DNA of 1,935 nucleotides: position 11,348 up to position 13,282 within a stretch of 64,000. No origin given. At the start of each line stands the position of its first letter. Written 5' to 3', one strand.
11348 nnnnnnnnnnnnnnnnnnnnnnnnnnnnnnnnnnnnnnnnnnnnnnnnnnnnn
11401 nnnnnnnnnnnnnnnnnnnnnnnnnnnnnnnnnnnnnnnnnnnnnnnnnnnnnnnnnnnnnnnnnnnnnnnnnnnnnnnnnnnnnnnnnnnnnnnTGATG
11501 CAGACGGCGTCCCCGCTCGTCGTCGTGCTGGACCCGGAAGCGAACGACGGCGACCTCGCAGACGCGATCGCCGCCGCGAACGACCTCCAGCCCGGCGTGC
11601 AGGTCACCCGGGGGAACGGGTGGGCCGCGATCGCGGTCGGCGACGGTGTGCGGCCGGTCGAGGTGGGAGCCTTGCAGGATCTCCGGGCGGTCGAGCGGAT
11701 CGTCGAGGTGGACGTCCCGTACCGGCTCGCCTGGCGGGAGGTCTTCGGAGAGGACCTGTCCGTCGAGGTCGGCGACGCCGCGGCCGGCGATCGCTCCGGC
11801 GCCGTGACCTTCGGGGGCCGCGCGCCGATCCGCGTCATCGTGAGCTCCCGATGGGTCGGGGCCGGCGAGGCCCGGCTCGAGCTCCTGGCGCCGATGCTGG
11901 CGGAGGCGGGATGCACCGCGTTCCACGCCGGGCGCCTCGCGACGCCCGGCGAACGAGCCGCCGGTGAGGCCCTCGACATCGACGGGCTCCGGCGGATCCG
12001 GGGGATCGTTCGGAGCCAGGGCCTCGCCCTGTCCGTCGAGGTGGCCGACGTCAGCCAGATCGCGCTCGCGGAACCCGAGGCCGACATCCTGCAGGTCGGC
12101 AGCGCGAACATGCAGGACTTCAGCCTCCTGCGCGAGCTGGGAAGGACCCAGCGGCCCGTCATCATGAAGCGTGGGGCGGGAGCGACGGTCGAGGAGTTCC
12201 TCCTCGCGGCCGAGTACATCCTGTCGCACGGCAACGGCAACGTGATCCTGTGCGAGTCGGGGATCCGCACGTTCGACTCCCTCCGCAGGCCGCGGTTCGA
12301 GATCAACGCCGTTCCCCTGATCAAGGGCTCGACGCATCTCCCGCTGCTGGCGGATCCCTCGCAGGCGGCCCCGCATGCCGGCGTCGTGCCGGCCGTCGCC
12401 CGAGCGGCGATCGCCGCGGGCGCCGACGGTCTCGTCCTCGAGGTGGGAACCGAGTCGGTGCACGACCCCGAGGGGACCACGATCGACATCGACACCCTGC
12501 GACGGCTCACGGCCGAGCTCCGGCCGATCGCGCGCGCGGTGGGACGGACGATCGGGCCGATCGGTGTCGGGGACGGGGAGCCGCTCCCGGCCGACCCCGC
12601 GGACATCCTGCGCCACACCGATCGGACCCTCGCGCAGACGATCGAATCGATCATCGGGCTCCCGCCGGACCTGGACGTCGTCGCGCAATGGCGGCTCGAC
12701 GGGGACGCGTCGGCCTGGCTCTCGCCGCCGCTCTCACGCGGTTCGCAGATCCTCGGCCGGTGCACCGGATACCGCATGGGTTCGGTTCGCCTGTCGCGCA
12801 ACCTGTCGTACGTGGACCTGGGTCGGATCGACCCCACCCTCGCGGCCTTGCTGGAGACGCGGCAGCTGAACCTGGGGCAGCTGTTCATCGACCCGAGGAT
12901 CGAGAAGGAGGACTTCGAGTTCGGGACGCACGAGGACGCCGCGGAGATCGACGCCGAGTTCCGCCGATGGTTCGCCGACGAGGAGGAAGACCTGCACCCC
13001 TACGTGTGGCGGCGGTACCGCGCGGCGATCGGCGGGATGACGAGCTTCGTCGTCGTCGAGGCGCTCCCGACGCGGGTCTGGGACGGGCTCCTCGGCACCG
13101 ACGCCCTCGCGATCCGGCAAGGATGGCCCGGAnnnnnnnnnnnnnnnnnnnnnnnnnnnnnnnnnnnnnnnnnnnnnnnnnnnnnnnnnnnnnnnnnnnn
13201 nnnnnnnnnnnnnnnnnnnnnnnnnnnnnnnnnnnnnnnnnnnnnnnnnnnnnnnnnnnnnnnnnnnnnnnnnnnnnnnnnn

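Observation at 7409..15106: Operon linking 'hydrolase 2/hydrolase 1' pair, halogenase-like flavoenzyme, chorismate-to-hydroxybenzoate module, aryl-acid ligase and ACP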

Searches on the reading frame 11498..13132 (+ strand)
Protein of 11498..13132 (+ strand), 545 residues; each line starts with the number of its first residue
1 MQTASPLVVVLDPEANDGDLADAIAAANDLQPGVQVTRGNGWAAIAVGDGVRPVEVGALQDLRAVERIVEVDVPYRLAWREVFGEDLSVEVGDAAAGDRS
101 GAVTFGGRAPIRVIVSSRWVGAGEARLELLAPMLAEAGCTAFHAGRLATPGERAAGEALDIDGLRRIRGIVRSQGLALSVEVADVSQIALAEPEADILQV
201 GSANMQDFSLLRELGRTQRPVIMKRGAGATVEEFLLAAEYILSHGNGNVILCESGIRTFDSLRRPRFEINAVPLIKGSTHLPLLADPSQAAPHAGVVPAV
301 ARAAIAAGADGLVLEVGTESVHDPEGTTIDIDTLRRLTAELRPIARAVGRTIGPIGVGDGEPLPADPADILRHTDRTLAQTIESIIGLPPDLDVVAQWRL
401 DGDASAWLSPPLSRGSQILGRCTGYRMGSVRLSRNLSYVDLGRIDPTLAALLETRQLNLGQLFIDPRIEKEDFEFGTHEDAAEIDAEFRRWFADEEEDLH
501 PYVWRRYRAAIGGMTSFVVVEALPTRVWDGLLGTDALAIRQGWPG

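Call 9: search_protein_families(library=ncbifam, proteins=[window:11498-13132:+], max_evalue=0.001)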
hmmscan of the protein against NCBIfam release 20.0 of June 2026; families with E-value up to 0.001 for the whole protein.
window:11498-13132:+ (545 aa): 8 families
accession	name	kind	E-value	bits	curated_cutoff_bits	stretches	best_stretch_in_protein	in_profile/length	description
NF006421.0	PRK08673.1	subfamily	3.1e-64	217.3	335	1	8-351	2-336/338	3-deoxy-7-phosphoheptulonate synthase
TIGR01361.1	DAHP_synth_Bsub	equivalog_domain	4.4e-52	177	267.75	1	159-318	73-232/260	3-deoxy-7-phosphoheptulonate synthase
NF009239.0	PRK12595.1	equivalog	5.3e-49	167.1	279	1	155-344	162-353/360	bifunctional 3-deoxy-7-phosphoheptulonate synthase/chorismate mutase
NF009933.0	PRK13396.1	subfamily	6.3e-49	166.8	486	1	54-351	48-344/352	3-deoxy-7-phosphoheptulonate synthase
NF041229.1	BagF_FevY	exception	7e-45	153.7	700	1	13-318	3-297/340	phospho-2-dehydro-3-deoxyheptonate aldolase BagF/FevY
TIGR01362.1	KDO8P_synth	equivalog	7.3e-10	38.5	314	1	162-340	60-248/258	3-deoxy-8-phosphooctulonate synthase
NF003543.0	PRK05198.1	equivalog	3e-08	33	242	1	162-322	75-243/273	3-deoxy-8-phosphooctulonate synthase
NF009109.0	PRK12457.1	equivalog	2.3e-06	27.1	457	1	162-319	74-241/281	3-deoxy-8-phosphooctulonate synthase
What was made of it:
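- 11498..12580 (+): N-terminal two thirds of the fusion protein: a ferredoxin-like regulatory domain plus a DAHPS-like barrel lacking the catalytic motifs. TIGR01361 scores 177, below 267.75 (call 9).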

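Call 10: search_protein_families(library=pfam, proteins=[window:11498-13132:+], max_evalue=0.001)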
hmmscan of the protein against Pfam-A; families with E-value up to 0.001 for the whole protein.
window:11498-13132:+ (545 aa): 2 families
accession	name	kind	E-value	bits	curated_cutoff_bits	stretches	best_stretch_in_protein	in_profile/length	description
PF00793.26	DAHP_synth_1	-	1.9e-30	106.2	25.5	1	164-318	76-236/270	DAHP synthetase I family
PF03102.20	NeuB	-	2.5e-05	24.3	22.1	1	160-252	54-146/241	NeuB family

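Call 13: find_homologous_proteins(query=window:11498-13132:+, max_evalue=0.00001)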
Query window:11498-13132:+ (545 aa): 2217 proteins with E <= 0.00001 among 8000 candidates; the best 120 are listed.
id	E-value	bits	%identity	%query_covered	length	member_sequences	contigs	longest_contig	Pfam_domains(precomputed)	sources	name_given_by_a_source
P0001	0.0e+0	1099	92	100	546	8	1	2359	PF00793.27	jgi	-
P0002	0.0e+0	1034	87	100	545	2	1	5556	PF03102.21,PF00793.27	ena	-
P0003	1.3e-261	887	75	98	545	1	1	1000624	PF18152.7,PF00793.27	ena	-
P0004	1.5e-259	880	75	100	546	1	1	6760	PF00793.27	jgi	jgi:3-deoxy-7-phosphoheptulonate synthase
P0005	8.4e-258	875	75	100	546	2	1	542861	PF00793.27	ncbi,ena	-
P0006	3.3e-222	757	66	98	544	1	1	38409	PF00793.27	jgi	jgi:3-deoxy-7-phosphoheptulonate synthase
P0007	6.0e-220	750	68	98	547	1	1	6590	PF00793.27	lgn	-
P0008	3.2e-219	747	65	98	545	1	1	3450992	PF00793.27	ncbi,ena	-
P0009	5.6e-219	746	65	99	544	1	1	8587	PF00793.27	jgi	jgi:3-deoxy-7-phosphoheptulonate synthase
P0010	1.5e-218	745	64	99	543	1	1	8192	PF00793.27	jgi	jgi:3-deoxy-7-phosphoheptulonate synthase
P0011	1.6e-218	745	66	98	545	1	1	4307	PF00793.27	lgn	-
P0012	1.6e-216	738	65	98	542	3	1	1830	PF00793.27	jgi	jgi:3-deoxy-7-phosphoheptulonate synthase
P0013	2.7e-216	738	65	98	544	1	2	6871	PF00793.27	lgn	-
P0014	1.3e-215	735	65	98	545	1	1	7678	PF00793.27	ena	-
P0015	1.9e-215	735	66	97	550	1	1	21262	PF00793.27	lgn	-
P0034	3.1e-203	694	62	98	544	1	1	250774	PF00793.27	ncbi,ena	-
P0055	6.8e-188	644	59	99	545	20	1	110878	PF03102.21,PF00793.27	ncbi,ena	-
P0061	3.9e-172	592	53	98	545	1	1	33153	PF00793.27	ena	-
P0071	2.9e-128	447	47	96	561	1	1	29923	PF00793.27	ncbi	ncbi:MAG: hypothetical protein ABR529_08160 [Actinomycetota bacterium]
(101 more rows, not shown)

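Call 14: find_encoding_contigs(protein=P0008, flank=10000, max_places=2)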
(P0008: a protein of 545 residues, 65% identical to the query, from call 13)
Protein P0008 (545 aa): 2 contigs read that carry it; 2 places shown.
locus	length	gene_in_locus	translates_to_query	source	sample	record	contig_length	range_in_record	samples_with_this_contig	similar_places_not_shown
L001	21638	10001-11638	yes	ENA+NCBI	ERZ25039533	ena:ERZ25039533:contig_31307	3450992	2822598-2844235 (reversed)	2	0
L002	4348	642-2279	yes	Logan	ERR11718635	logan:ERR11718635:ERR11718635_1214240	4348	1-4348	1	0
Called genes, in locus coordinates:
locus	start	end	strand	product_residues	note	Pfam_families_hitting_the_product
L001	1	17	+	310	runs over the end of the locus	PF01738:DLH (faint), PF02129:Peptidase_S15 (weak), PF12146:Hydrolase_4, PF00561:Abhydrolase_1, PF12697:Abhydrolase_6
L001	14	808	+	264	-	PF01522:Polysacc_deac_1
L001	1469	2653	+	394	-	PF00534:Glycos_transf_1, PF13692:Glyco_trans_1_4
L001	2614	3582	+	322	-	-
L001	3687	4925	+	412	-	PF01041:DegT_DnrJ_EryC1, PF01212:Beta_elim_lyase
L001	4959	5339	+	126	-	-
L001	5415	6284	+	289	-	-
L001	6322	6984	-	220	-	-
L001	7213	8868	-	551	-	PF18884:TSP3_bac (weak), PF13229:Beta_helix (weak)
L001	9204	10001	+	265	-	PF00793:DAHP_synth_1, PF03102:NeuB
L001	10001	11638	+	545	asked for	PF00793:DAHP_synth_1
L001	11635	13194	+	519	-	PF00501:AMP-binding, PF13193:AMP-binding_C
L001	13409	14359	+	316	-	PF00535:Glycos_transf_2, PF10111:Glyco_tranf_2_2 (faint), PF13641:Glyco_tranf_2_3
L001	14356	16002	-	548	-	-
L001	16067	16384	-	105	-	-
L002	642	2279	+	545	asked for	PF00793:DAHP_synth_1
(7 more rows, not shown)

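Call 15: find_encoding_contigs(protein=P0005, flank=10000, max_places=2)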
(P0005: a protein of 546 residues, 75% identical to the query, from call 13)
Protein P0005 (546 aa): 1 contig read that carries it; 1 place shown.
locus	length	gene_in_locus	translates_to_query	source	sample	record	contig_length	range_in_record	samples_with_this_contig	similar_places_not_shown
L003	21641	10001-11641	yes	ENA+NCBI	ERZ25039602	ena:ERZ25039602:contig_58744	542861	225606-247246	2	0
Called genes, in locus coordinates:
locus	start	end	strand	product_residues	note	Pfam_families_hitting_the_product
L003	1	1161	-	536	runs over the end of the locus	PF01943:Polysacc_synt, PF13440:Polysacc_synt_3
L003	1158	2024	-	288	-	PF12146:Hydrolase_4 (weak), PF12697:Abhydrolase_6 (weak), PF00561:Abhydrolase_1 (weak)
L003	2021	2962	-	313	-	-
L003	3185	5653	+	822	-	PF00884:Sulfatase, PF16347:SGSH_C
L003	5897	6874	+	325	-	PF12146:Hydrolase_4 (weak)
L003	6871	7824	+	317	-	PF12146:Hydrolase_4, PF12697:Abhydrolase_6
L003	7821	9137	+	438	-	PF01266:DAO (faint), PF01494:FAD_binding_3, PF12831:FAD_oxidored (faint), PF04820:Trp_halogenase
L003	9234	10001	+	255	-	PF00793:DAHP_synth_1, PF03102:NeuB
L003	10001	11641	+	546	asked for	PF00793:DAHP_synth_1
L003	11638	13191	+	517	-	PF00501:AMP-binding, PF13193:AMP-binding_C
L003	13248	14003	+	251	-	PF01522:Polysacc_deac_1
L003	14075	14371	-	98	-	-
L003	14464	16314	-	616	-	PF11376:DUF3179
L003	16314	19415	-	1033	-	PF00801:PKD, PF18911:PKD_4, PF00127:Copper-bind (faint), PF00801:PKD, PF18911:PKD_4, PF22352:K319L-like_PKD (weak)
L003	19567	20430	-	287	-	PF07995:GSDH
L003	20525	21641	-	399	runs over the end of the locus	PF00296:Bac_luciferase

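Call 22: find_related_loci(query=A1, collection=genome_contigs, flank=10000)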
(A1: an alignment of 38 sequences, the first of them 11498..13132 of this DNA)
Query A1 (545 aa) in genome_contigs; peptide patterns used: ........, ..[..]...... (x = any residue, [..] = any of these).
600 stretches matched a pattern (row limit reached: there are more); 460 encode a relative of the query (tblastn E <= 1e-3); the best 80 are kept; 80 distinct loci.
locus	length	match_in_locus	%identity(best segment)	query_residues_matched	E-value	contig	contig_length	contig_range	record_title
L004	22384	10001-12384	75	1-542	0e+0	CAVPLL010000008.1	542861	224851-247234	MAG: uncultured Actinomycetes bacterium isolate MFD10007.bin.2.144 genome assembly, contig: contig_58744, whole genome s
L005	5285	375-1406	37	7-357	4e-58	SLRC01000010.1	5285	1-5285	MAG: Syntrophomonadaceae bacterium isolate CSSed165cm_560 CSSed16-5cm-79268, whole genome shotgun sequence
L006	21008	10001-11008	38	7-352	1e-54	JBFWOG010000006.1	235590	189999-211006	MAG: Vicinamibacterales bacterium isolate CA_2019_TPBF_130 NODE_506_length_235590_cov_49.399311_TPBF, whole genome shotg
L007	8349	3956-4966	37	7-352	5e-54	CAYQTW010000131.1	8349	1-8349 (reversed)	MAG TPA_asm: uncultured Anaerolineales bacterium isolate binchicken_co355_303 genome assembly, contig: NODE_6773_length_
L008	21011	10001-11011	37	7-352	9e-54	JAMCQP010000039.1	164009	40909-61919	MAG: Bacillota bacterium isolate FK_Sedi_A_Bin.38 NODE_82_length_164009_cov_3.83001, whole genome shotgun sequence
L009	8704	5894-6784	38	46-352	8e-54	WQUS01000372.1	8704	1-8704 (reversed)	MAG: Bacillota bacterium isolate Cu122P5bin5 JGI20166J26741_12120584, whole genome shotgun sequence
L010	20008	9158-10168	34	7-352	9e-54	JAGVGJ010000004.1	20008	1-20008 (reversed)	MAG: Candidatus Omnitrophota bacterium isolate DeMMO2_5 c_000000016168, whole genome shotgun sequence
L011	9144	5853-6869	36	8-352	6e-53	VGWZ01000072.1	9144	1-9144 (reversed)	MAG: Nitrospira sp. isolate K_DeepCast_250m_m1_045 K_DeepCast_250m_m1_045_Ga0194125_10016591, whole genome shotgun seque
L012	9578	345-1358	34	7-352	6e-53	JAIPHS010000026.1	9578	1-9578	MAG: Candidatus Omnitrophota bacterium isolate Tobar15.5-16.5m-G36 Tobar15-5-16-5m-C5352, whole genome shotgun sequence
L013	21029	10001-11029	34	5-355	9e-53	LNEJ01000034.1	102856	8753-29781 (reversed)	MAG: Gammaproteobacteria bacterium Ga0074134 Ga0074134_132.1, whole genome shotgun sequence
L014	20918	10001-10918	35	39-352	2e-52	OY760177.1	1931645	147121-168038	MAG: Candidatus Gracilibacteria bacterium isolate ba77f91b-d06a-446b-8ae6-f296fa1be4ef genome assembly, chromosome: 1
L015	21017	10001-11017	34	8-352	1e-52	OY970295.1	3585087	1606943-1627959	MAG: Thermodesulfovibrionales bacterium isolate MFD01299.bin.c.3 genome assembly, chromosome: 1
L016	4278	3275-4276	36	7-349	3e-52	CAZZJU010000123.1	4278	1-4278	MAG TPA_asm: uncultured Thermotogae bacterium isolate SRP128015_co1_136 genome assembly, contig: NODE_38260_length_4278_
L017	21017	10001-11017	38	5-352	8e-52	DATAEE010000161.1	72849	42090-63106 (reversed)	MAG TPA_asm: Vicinamibacterales bacterium isolate SMAG_U6769 k141_1555648, whole genome shotgun sequence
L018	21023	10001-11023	35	3-352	3e-51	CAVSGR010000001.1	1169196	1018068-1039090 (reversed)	MAG: uncultured Ignavibacteria bacterium isolate MFD05684.bin.1.87 genome assembly, contig: contig_11213, whole genome s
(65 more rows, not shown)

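Call 24: find_encoding_contigs(protein=P0003, flank=10000, max_places=1)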
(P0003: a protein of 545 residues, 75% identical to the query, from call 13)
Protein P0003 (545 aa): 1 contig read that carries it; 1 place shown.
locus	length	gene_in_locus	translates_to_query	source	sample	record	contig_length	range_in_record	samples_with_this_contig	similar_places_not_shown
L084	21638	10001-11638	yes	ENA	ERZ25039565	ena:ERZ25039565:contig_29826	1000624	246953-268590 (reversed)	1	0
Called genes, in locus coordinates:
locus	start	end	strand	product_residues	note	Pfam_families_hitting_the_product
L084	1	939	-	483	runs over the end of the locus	PF00884:Sulfatase, PF01663:Phosphodiest (faint)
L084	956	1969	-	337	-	PF00535:Glycos_transf_2, PF10111:Glyco_tranf_2_2 (faint)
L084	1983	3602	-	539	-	PF01663:Phosphodiest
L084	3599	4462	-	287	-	PF12146:Hydrolase_4 (weak), PF12697:Abhydrolase_6, PF00561:Abhydrolase_1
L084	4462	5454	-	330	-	-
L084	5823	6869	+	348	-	PF12146:Hydrolase_4 (weak)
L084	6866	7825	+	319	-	PF00561:Abhydrolase_1 (weak), PF12146:Hydrolase_4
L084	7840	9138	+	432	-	PF01494:FAD_binding_3, PF12831:FAD_oxidored (weak), PF04820:Trp_halogenase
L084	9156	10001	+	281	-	PF00793:DAHP_synth_1, PF03102:NeuB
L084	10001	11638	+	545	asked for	PF18152:DAHP_snth_FXD (weak), PF00793:DAHP_synth_1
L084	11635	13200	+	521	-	PF00501:AMP-binding, PF13193:AMP-binding_C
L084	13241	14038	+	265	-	PF01522:Polysacc_deac_1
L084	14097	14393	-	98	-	-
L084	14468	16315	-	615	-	PF11376:DUF3179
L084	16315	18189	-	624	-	PF00127:Copper-bind (faint), PF22352:K319L-like_PKD (faint), PF18911:PKD_4, PF00801:PKD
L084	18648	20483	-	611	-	PF07995:GSDH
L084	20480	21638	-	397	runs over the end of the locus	PF00296:Bac_luciferase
